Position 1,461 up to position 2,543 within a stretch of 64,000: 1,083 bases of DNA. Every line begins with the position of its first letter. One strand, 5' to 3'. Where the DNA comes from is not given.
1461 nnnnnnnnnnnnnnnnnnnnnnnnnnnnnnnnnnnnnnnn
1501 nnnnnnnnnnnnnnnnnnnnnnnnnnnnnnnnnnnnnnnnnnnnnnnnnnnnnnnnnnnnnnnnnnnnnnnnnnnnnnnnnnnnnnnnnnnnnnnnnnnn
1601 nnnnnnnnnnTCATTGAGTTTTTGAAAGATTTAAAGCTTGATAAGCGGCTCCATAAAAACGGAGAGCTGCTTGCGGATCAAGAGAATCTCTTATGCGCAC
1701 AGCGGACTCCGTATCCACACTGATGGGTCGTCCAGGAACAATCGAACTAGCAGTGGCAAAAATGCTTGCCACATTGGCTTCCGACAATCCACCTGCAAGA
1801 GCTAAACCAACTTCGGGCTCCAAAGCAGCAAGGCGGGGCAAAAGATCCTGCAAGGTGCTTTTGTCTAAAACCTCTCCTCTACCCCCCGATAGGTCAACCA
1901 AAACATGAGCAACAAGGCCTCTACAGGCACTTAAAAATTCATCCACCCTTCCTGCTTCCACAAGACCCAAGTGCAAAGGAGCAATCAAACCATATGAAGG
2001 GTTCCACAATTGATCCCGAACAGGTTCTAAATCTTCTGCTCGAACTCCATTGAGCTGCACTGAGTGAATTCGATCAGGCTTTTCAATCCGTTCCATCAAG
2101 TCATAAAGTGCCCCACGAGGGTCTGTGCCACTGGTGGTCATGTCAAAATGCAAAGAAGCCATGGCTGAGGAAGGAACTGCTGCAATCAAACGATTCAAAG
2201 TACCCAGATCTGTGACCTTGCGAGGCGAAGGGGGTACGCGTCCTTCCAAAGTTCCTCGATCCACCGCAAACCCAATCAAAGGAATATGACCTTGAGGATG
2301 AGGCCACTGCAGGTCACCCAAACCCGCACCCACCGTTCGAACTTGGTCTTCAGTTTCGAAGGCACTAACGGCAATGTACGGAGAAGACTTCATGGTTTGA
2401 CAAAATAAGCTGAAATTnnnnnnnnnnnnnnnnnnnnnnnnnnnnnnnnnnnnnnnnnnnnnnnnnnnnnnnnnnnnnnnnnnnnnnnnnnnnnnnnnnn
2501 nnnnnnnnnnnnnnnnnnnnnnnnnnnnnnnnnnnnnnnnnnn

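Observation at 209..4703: Operon joining a LOG-type nucleotide N-glycosidase fusion, a TrpF-like isomerase and a GTP cyclohydrolase II-like enzyme: candidate unconventional guanine-nucleotide pathway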

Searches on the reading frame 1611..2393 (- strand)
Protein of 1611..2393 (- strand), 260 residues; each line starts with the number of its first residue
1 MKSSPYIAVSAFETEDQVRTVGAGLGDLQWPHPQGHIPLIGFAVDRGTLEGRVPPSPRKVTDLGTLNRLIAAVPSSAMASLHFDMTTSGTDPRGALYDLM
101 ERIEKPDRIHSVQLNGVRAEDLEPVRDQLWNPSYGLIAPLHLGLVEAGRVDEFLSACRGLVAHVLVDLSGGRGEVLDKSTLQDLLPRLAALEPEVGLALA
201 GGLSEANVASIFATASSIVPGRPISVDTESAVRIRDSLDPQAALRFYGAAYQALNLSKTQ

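Call 3: search_protein_families(library=pfam, proteins=[window:1611-2393:-], max_evalue=1)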
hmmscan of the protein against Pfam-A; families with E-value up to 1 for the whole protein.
window:1611-2393:- (260 aa): 1 family
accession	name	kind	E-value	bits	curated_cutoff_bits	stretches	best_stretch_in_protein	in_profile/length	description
PF00697.28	PRAI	-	0.00013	22.2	22.7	1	161-232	117-176/193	N-(5'phosphoribosyl)anthranilate (PRA) isomerase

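Call 4: search_protein_families(library=ncbifam, proteins=[window:1611-2393:-], max_evalue=1)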
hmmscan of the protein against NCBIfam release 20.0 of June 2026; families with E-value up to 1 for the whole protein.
window:1611-2393:- (260 aa): 2 families
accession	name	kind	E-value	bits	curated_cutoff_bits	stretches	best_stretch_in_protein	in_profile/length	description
NF002299.0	PRK01222.1-6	equivalog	0.008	15.5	231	1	154-234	140-206/231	phosphoribosylanthranilate isomerase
NF002298.0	PRK01222.1-4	equivalog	0.0087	15.7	215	1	167-232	132-183/209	phosphoribosylanthranilate isomerase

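Call 5: search_protein_families(library=padloc, proteins=[window:1611-2393:-], max_evalue=1)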
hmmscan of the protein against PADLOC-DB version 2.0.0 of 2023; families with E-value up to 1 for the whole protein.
window:1611-2393:- (260 aa): 0 families

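Call 8: search_solved_structures(query=window:1611-2393:-, max_evalue=10, show_alignments=2)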
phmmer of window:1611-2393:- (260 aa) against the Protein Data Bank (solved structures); distinct sequences matched with E-value up to 10: 5.
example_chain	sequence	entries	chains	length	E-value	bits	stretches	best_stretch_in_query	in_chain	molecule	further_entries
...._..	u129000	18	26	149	0.64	12.7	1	123-184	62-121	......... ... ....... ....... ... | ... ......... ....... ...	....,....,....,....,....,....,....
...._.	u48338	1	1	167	0.72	12.5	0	164-196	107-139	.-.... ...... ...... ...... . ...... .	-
4tlv_A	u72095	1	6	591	0.77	12.4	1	101-154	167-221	ADP-ribosylating toxin CARDS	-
4tlw_A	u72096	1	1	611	0.81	12.3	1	101-154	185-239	ADP-ribosylating toxin CARDS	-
9spj_c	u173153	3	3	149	0.97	12.1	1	115-184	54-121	60S ribosomal protein L28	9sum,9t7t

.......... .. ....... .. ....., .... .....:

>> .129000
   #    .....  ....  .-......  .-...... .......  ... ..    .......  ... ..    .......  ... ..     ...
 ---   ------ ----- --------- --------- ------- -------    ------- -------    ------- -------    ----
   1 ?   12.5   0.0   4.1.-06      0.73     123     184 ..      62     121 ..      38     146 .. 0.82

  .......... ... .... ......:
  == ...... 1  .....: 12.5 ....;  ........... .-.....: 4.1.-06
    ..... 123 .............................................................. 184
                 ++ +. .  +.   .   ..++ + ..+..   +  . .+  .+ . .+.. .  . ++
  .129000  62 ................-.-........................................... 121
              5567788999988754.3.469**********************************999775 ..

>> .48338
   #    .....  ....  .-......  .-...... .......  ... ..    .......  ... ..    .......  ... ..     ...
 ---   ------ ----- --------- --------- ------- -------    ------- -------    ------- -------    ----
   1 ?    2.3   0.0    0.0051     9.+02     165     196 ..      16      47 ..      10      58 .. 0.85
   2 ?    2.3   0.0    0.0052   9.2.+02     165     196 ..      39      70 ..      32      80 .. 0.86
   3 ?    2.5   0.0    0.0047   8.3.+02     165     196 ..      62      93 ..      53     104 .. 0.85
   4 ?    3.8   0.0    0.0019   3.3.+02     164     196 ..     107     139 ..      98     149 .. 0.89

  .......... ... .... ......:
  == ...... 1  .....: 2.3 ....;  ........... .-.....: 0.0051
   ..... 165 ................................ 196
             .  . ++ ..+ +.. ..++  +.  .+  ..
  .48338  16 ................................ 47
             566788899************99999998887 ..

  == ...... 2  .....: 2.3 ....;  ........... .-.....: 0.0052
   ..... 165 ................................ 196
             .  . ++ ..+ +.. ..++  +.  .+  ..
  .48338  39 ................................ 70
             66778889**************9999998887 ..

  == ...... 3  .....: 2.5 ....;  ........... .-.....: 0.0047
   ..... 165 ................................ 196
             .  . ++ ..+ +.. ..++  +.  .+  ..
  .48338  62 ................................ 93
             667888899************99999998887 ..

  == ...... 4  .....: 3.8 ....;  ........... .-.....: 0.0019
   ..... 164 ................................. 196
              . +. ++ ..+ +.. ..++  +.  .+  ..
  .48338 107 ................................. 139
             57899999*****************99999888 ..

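Call 42: find_related_loci(query=A3, collection=metagenome_contigs, flank=8000)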
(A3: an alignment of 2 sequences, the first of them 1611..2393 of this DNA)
Query A3 (260 aa) in metagenome_contigs; peptide patterns used: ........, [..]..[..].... (x = any residue, [..] = any of these).
217 stretches matched a pattern, but none encodes a relative of the query by tblastn (E <= 1e-3).

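Call 45: search_solved_structures(query=A3, max_evalue=10, show_alignments=3)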
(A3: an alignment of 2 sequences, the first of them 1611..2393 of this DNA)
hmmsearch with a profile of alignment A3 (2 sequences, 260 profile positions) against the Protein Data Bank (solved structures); distinct sequences matched with E-value up to 10: 1.
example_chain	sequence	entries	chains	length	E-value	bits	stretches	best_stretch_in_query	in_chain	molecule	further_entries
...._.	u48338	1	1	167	2.1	10.8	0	165-196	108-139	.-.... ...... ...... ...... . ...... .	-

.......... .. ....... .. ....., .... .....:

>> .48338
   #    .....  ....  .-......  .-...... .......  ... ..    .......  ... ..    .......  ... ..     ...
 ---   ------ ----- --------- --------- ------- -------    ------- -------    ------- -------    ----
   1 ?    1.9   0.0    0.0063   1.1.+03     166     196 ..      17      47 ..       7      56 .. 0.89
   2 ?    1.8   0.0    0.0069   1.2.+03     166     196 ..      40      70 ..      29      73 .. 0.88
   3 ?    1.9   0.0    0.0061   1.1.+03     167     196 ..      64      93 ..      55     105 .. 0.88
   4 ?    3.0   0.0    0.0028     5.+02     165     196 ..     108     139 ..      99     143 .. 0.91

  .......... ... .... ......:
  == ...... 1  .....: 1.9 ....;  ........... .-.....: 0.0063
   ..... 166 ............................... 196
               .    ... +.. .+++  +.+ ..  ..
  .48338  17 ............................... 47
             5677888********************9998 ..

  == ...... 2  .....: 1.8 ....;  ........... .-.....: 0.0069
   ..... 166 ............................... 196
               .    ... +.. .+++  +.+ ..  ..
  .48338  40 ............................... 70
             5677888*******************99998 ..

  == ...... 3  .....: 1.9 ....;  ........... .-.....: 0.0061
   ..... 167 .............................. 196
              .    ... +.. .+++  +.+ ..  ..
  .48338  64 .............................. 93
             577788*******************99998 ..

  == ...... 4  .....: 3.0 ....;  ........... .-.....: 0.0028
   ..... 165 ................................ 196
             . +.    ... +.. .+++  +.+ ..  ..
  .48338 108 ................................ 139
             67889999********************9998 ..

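Call 48: search_dna_similar(query=window:1611-2393:-, collection=plasmids, mode=protein, max_evalue=0.01, max_rows=15)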
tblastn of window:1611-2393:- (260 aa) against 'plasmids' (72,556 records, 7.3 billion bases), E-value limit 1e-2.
No match.

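Call 49: search_dna_similar(query=window:1611-2393:-, collection=phages, mode=protein, max_evalue=0.01, max_rows=15)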
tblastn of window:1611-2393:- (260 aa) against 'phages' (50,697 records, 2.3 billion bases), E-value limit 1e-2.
Records with a match: 1; places in all: 1; records where one place covers at least 80% of the query: 1.
Best place of each record, by identity: <60% 1.
By first word of the organism name: uncultured 1.
By host as written in the record: - 1.
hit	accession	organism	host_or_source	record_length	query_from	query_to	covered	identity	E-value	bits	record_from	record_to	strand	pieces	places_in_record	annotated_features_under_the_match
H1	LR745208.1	uncultured phage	metagenomic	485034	4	246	93%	26.6%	2e-8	60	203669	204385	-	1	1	record has no annotation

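Call 50: get_annotated_region(hit=H1, flank=10000)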
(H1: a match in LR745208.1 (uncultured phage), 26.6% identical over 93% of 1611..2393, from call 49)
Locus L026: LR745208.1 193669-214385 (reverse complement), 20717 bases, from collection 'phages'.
description: uncultured phage genome assembly, chromosome: 1.
organism: uncultured phage (NCBI taxid 278008)
taxonomy: Viruses; environmental samples
host: -; source: metagenomic; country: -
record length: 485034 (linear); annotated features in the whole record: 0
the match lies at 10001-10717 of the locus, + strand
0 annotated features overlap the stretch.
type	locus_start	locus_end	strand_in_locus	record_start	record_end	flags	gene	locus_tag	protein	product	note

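Call 53: search_protein_families(library=pfam, proteins=[L026:9998-10735:+, L026:10732-11250:+, L026:11357-12661:+, L026:12751-13398:+, L026:9663-9995:+, L026:9236-9670:+, L026:8841-9239:+, L026:8423-8851:+, L026:7570-8418:+, L026:4158-5375:+], max_evalue=0.01)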
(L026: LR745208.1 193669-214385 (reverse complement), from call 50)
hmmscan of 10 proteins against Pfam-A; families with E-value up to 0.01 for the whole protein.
L026:9998-10735:+ (245 aa): 0 families

L026:10732-11250:+ (172 aa): 0 families

L026:11357-12661:+ (434 aa): 0 families

L026:12751-13398:+ (215 aa): 4 families
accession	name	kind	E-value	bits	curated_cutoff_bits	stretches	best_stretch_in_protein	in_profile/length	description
PF13392.12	HNH_3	-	0.00019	21.4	24.8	1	170-193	16-39/46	HNH endonuclease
PF01844.29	HNH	-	0.00082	19.9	21.4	1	183-200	26-43/47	HNH endonuclease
PF01527.26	HTH_Tnp_1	-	0.0039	17.8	24.1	0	58-86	5-37/75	Transposase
PF24785.1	RXYLT1_C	-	0.0083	16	27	0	29-95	28-92/187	RXYLT1 C-terminal domain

L026:9663-9995:+ (110 aa): 0 families

L026:9236-9670:+ (144 aa): 0 families

L026:8841-9239:+ (132 aa): 3 families
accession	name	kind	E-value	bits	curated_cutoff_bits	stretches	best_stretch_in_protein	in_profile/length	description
PF00684.25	DnaJ_CXXCXGXG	-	0.0015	19.2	32.7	0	112-122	17-53/65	DnaJ central domain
PF17302.8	DUF5351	-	0.0051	17.5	27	0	22-32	1-11/29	Family of unknown function (DUF5351)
PF15777.11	Anti-TRAP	-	0.0063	16.9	32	0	20-30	31-41/59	Tryptophan RNA-binding attenuator protein inhibitory protein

L026:8423-8851:+ (142 aa): 1 family
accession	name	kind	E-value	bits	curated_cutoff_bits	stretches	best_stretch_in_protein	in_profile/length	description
PF04320.19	YggL_50S_bp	-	1.6e-09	39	27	1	14-77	1-65/102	YggL 50S ribosome-binding protein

L026:7570-8418:+ (282 aa): 2 families
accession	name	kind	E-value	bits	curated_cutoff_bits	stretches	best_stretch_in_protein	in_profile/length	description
PF00149.33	Metallophos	-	4.2e-13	50.6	21.5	1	1-249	1-189/191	Calcineurin-like phosphoesterase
PF12850.12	Metallophos_2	-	8e-05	23.1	27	1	1-125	1-90/154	Calcineurin-like phosphoesterase superfamily domain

L026:4158-5375:+ (405 aa): 2 families
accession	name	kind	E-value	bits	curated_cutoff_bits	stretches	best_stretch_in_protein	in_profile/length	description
PF15891.11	Nuc_deoxyri_tr2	-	1.1e-10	42.3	30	1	20-120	2-104/105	Nucleoside 2-deoxyribosyltransferase like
PF05014.21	Nuc_deoxyrib_tr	-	0.0092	16.6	28.8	0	22-135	1-104/117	Nucleoside 2-deoxyribosyltransferase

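Call 55: find_related_loci(query=A7, collection=viral_contigs, flank=8000)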
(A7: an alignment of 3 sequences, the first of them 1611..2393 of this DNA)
Query A7 (260 aa) in viral_contigs; peptide patterns used: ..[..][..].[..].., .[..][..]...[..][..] (x = any residue, [..] = any of these).
36 stretches matched a pattern; 1 encode a relative of the query (tblastn E <= 1e-3); 1 distinct loci.
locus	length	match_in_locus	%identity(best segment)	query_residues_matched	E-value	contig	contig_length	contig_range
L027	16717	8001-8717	27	4-246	2e-13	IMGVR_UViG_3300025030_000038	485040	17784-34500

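Call 57: find_related_loci(query=A7, collection=metagenome_contigs, flank=8000)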
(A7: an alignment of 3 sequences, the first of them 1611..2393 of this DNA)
Query A7 (260 aa) in metagenome_contigs; peptide patterns used: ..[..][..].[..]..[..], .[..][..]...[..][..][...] (x = any residue, [..] = any of these).
73 stretches matched a pattern; 16 encode a relative of the query (tblastn E <= 1e-3); 16 distinct loci.
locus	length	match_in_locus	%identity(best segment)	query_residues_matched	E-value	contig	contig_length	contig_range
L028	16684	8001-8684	27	2-233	1e-13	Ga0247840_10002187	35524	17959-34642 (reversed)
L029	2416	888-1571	27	2-233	1e-13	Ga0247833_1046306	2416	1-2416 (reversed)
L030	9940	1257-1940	27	2-233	1e-13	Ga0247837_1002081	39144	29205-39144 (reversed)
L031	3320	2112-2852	29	3-254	1e-12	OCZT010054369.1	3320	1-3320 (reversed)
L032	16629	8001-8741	26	3-236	2e-12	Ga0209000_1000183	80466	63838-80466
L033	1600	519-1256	26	4-236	2e-12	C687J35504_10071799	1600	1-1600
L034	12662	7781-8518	26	4-236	2e-12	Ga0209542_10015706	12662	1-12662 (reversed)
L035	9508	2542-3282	26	5-255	2e-10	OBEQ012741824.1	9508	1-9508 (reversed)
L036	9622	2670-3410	26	5-255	4e-10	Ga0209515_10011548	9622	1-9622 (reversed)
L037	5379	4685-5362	23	1-233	5e-10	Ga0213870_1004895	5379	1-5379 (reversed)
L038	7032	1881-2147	37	159-249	5e-10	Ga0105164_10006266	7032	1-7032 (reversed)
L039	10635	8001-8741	26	5-255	6e-9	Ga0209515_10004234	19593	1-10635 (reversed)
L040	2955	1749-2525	26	2-258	1e-8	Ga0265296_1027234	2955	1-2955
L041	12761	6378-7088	24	5-246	1e-8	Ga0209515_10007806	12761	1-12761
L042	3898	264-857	26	39-239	9e-7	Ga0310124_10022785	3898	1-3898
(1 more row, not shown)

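Call 60: search_protein_families(library=pfam, proteins=[L028:6499-7398:+, L028:8786-9412:-, L032:6844-7560:-, L032:9129-10103:+, L034:7299-7745:+, L035:815-2038:-, L035:3347-3727:-, L039:8996-10270:-, L041:7198-8616:+, L041:5074-5922:-], max_evalue=0.01)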
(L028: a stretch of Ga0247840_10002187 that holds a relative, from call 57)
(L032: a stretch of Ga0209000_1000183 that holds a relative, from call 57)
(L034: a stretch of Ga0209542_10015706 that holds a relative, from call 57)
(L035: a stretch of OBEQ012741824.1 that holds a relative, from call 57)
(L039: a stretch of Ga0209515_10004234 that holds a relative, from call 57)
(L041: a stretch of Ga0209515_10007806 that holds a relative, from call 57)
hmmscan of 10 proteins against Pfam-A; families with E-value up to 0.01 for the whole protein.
L028:6499-7398:+ (299 aa): 4 families
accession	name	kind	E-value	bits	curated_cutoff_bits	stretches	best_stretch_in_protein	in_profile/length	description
PF10017.15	Methyltransf_33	-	2e-19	70.3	23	1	33-180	18-164/304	Histidine-specific methyltransferase, SAM-dependent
PF13847.12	Methyltransf_31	-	6.1e-05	23.2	27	1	81-187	4-108/145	Methyltransferase domain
PF13649.12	Methyltransf_25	-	0.0014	19.7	27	1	100-178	13-88/97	Methyltransferase domain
PF08241.18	Methyltransf_11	-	0.0044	18.1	21.2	0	98-187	10-94/95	Methyltransferase domain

L028:8786-9412:- (208 aa): 3 families
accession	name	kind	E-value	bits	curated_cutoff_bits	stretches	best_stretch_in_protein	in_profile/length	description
PF09335.16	VTT_dom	-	6.3e-18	65.9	33.9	1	40-162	1-122/123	VTT domain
PF12420.13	DUF3671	-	0.0051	16.7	34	1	111-202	159-221/223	Fam-L, Fam-M like protein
PF11368.13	DUF3169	-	0.0068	16.5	31.6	0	163-205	43-87/250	Protein of unknown function (DUF3169)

L032:6844-7560:- (238 aa): 3 families
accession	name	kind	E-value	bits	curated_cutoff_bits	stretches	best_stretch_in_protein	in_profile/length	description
PF00483.29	NTP_transferase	-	4.2e-32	112.1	21.2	1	3-233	2-243/245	Nucleotidyl transferase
PF12804.13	NTP_transf_3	-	9.5e-10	39.3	27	1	3-109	1-96/160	MobA-like NTP transferase domain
PF01128.25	IspD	-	0.00096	19.4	27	1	1-45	1-42/221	2-C-methyl-D-erythritol 4-phosphate cytidylyltransferase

L032:9129-10103:+ (324 aa): 1 family
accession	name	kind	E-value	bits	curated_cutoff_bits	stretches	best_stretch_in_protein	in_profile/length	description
PF02163.28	Peptidase_M50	-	2.4e-10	40.6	27.2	2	37-110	2-100/221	Peptidase family M50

L034:7299-7745:+ (148 aa): 0 families

L035:815-2038:- (407 aa): 1 family
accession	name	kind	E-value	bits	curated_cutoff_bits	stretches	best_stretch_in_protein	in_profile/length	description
PF18933.6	PsbP_2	-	0.00091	19.7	27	1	260-318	32-94/184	PsbP-like protein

L035:3347-3727:- (126 aa): 1 family
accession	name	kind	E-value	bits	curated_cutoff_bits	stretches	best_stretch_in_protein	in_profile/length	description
PF13473.12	Cupredoxin_1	-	2.3e-06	28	27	1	32-108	16-87/104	Cupredoxin-like domain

L039:8996-10270:- (424 aa): 3 families
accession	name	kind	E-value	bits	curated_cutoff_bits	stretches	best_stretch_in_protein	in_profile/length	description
PF00109.32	ketoacyl-synt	-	2.7e-49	168.5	20.8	1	5-255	3-249/252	Beta-ketoacyl synthase, N-terminal domain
PF02801.28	Ketoacyl-synt_C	-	5.6e-35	120.4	20.8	1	266-380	1-118/119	Beta-ketoacyl synthase, C-terminal domain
PF00108.29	Thiolase_N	-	0.0036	17.2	26.4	1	166-204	76-114/260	Thiolase, N-terminal domain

L041:7198-8616:+ (472 aa): 3 families
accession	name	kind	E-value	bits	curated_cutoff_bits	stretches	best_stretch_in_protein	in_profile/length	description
PF08245.18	Mur_ligase_M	-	1.5e-30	107.1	24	1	119-305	1-200/200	Mur ligase middle domain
PF02875.26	Mur_ligase_C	-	1.9e-14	55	28.4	1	327-457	1-125/127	Mur ligase, glutamate ligase domain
PF01225.30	Mur_ligase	-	7.1e-12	46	21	1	6-101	2-89/95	Mur ligase family, catalytic domain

L041:5074-5922:- (282 aa): 4 families
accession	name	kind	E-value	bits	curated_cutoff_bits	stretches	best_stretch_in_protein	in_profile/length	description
PF01555.25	N6_N4_Mtase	-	2.5e-45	155.6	26.7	1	25-265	1-221/221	DNA methylase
PF08241.18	Methyltransf_11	-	0.00094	20.2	21.2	0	234-271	5-42/95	Methyltransferase domain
PF13847.12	Methyltransf_31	-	0.0017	18.5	27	0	226-271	4-52/145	Methyltransferase domain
PF13649.12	Methyltransf_25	-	0.0063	17.6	27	0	229-271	1-45/97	Methyltransferase domain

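Call 61: search_protein_families(library=pfam, proteins=[L038:707-1336:+, L038:1996-2841:+, L042:930-1763:+, L042:1771-3879:-, L031:968-1972:+, L040:1117-1701:+, L037:3743-4612:-, L041:8624-9028:+, L041:9037-9717:+, L035:3739-4926:-], max_evalue=0.01)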
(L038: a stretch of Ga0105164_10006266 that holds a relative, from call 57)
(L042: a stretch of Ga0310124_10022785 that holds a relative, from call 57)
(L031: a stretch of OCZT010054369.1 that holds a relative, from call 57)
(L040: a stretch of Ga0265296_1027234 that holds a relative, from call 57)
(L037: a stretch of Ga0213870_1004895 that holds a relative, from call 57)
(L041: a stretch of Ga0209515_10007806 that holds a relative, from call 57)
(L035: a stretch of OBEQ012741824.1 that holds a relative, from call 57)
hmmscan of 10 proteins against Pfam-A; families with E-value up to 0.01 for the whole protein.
L038:707-1336:+ (209 aa): 1 family
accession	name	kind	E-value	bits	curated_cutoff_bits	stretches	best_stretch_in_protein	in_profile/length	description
PF00383.29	dCMP_cyt_deam_1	-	0.00061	20.1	25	1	34-92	7-68/102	Cytidine and deoxycytidylate deaminase zinc-binding region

L038:1996-2841:+ (281 aa): 1 family
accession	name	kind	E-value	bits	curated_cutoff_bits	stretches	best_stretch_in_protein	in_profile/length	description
PF00925.25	GTP_cyclohydro2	-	1.6e-23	83.6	23.3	1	113-243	36-163/165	GTP cyclohydrolase II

L042:930-1763:+ (277 aa): 1 family
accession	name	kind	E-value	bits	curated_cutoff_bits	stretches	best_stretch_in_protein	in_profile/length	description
PF04909.20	Amidohydro_2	-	2e-23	84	26.4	1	14-277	1-289/289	Amidohydrolase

L042:1771-3879:- (702 aa): 4 families
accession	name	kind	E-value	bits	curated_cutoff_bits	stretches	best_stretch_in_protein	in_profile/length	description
PF02897.21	Peptidase_S9_N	-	5.2e-102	342.1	24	1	29-425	4-413/414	Prolyl oligopeptidase, N-terminal beta-propeller domain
PF00326.27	Peptidase_S9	-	3e-69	233.2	22.6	1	489-701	5-212/213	Prolyl oligopeptidase family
PF02129.25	Peptidase_S15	-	5.3e-06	26.7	23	1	490-586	44-134/262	X-Pro dipeptidyl-peptidase (S15 family)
PF00756.26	Esterase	-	0.0025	18.1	22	0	540-659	107-213/251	Putative esterase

L031:968-1972:+ (334 aa): 1 family
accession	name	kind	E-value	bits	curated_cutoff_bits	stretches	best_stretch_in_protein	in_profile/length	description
PF00078.32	RVT_1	-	4.4e-22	79.2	29.6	1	65-267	8-203/205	Reverse transcriptase (RNA-dependent DNA polymerase)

L040:1117-1701:+ (194 aa): 1 family
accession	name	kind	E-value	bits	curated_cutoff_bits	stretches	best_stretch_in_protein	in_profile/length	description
PF04447.17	dATP-dGTP_PPHyd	-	0.0036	17.9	23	1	26-83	25-82/97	dATP/dGTP pyrophosphohydrolase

L037:3743-4612:- (289 aa): 3 families
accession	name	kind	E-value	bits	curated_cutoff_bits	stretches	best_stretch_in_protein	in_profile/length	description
PF00127.26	Copper-bind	-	4.8e-12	46.6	21.2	1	202-289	5-99/99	Copper binding proteins, plastocyanin/azurin family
PF04234.18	CopC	-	3.4e-11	44.4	23.3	1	94-185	3-92/92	CopC domain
PF13473.12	Cupredoxin_1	-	4.5e-08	33.5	27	1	198-288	19-104/104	Cupredoxin-like domain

L041:8624-9028:+ (134 aa): 3 families
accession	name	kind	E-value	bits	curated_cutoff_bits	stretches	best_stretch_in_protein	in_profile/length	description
PF02021.23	UPF0102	-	1.5e-20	73.8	23.6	1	12-114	1-80/80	Uncharacterised protein family UPF0102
PF08378.17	NERD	-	0.00014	22.8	22.1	1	9-99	2-96/111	Nuclease-related domain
PF04471.18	Mrr_cat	-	0.0027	18.2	21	0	13-58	10-58/115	Restriction endonuclease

L041:9037-9717:+ (226 aa): 1 family
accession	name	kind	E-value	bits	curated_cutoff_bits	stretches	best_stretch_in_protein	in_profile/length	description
PF02661.23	Fic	-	1.9e-17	64.3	24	1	84-180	20-92/93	Fic/DOC family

L035:3739-4926:- (395 aa): 2 families
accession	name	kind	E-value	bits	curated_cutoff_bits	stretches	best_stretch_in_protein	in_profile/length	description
PF13386.12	DsbD_2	-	1.8e-37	129.7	24.9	1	176-376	1-198/199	Cytochrome C biogenesis protein transmembrane region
PF00403.32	HMA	-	6.4e-09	36.5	24.8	1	62-125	2-61/62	Heavy-metal-associated domain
